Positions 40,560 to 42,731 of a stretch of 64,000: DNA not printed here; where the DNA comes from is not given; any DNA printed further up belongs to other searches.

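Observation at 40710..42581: MglA-like polarity GTPase covalently fused to a soluble histidine kinase, with the intrinsic arginine finger replaced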

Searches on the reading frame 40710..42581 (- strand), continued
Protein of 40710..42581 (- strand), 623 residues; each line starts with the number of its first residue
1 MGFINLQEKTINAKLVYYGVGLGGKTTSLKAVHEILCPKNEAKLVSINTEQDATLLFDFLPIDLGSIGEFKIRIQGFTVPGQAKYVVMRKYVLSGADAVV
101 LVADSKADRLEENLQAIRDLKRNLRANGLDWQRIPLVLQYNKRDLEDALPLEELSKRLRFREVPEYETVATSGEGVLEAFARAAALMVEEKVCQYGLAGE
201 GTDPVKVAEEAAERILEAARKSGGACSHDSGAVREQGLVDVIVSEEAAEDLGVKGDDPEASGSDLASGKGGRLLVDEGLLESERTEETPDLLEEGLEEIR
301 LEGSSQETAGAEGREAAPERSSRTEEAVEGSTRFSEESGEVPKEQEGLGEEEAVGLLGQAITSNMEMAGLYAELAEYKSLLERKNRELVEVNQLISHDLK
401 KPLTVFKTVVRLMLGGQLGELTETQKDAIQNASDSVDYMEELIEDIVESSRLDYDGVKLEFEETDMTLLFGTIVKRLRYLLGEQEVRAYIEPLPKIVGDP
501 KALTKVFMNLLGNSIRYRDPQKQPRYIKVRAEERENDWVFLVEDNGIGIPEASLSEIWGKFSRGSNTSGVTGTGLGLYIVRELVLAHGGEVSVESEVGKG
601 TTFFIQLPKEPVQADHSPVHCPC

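Call 53: fold_search(model_id=the predicted structure, library=pdb)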
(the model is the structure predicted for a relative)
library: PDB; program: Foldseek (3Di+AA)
matches with E <= 10: 1708; with E <= 0.001: 1383
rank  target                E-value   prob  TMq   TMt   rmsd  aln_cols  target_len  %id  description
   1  6rh0_B                4.2e-19  1.00  0.30  0.73   5.2       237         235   31  Revisiting pH-gated conformational switch. Complex HK853-RR468 pH 5.5 (released 2020-02-19)
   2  6rh0_A                1.7e-18  1.00  0.30  0.73   5.2       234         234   32  Revisiting pH-gated conformational switch. Complex HK853-RR468 pH 5.5 (released 2020-02-19)
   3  3dge_A                2.1e-18  1.00  0.30  0.72   5.1       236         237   30  Structure of a histidine kinase-response regulator complex reveals insights into Two-component signaling and a novel c (released 2009-07-07)
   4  6rh7_A                4.9e-18  1.00  0.30  0.71   5.1       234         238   31  Revisiting pH-gated conformational switch. Complex HK853 mutant H260A -RR468 mutant D53A pH 7.5 (released 2020-02-19)
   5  4jas_A                4.9e-18  1.00  0.30  0.71   5.5       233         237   32  Structural basis of a rationally rewired protein-protein interface (HK853mutant A268V, A271G, T275M, V294T and D297E a (released 2013-09-04)
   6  5uht_A                5.1e-18  1.00  0.30  0.71   5.1       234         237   32  Structure of the Thermotoga maritima HK853-BeF3-RR468 complex at pH 5.0 (released 2017-12-27)
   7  6rgy_B                5.8e-18  1.00  0.30  0.72   5.2       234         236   31  Revisiting pH-gated conformational switch. Complex HK853-RR468 pH 7.5 (released 2020-02-19)
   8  6rgz_A                5.8e-18  1.00  0.30  0.72   5.1       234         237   31  Revisiting pH-gated conformational switch. Complex HK853-RR468 pH 6.5 (released 2020-02-19)
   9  6rfv_B                8.5e-18  1.00  0.30  0.73   5.2       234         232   32  Revisiting pH-gated conformational switch. Complex HK853-RR468 pH 7 (released 2020-02-19)
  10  4jav_A                9.0e-18  1.00  0.29  0.67   6.4       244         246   30  Structural basis of a rationally rewired protein-protein interface (HK853wt and RR468mutant V13P, L14I, I17M and N21V) (released 2013-09-04)
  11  6rh7_B                1.3e-17  1.00  0.30  0.72   5.1       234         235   31  Revisiting pH-gated conformational switch. Complex HK853 mutant H260A -RR468 mutant D53A pH 7.5 (released 2020-02-19)
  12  6rh8_A                1.9e-17  1.00  0.30  0.72   5.2       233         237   31  Revisiting pH-gated conformational switch. Complex HK853 mutant H260A -RR468 mutant D53A pH 5.3 (released 2020-02-19)
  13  4jav_B                2.0e-17  1.00  0.31  0.72   4.7       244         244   31  Structural basis of a rationally rewired protein-protein interface (HK853wt and RR468mutant V13P, L14I, I17M and N21V) (released 2013-09-04)
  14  6azr_A                3.8e-17  1.00  0.30  0.73   4.9       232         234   31  Crystal structure of the T264A HK853cp-BeF3-RR468 complex (released 2017-12-27)
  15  6rgy_A                4.5e-17  1.00  0.30  0.72   5.2       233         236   32  Revisiting pH-gated conformational switch. Complex HK853-RR468 pH 7.5 (released 2020-02-19)
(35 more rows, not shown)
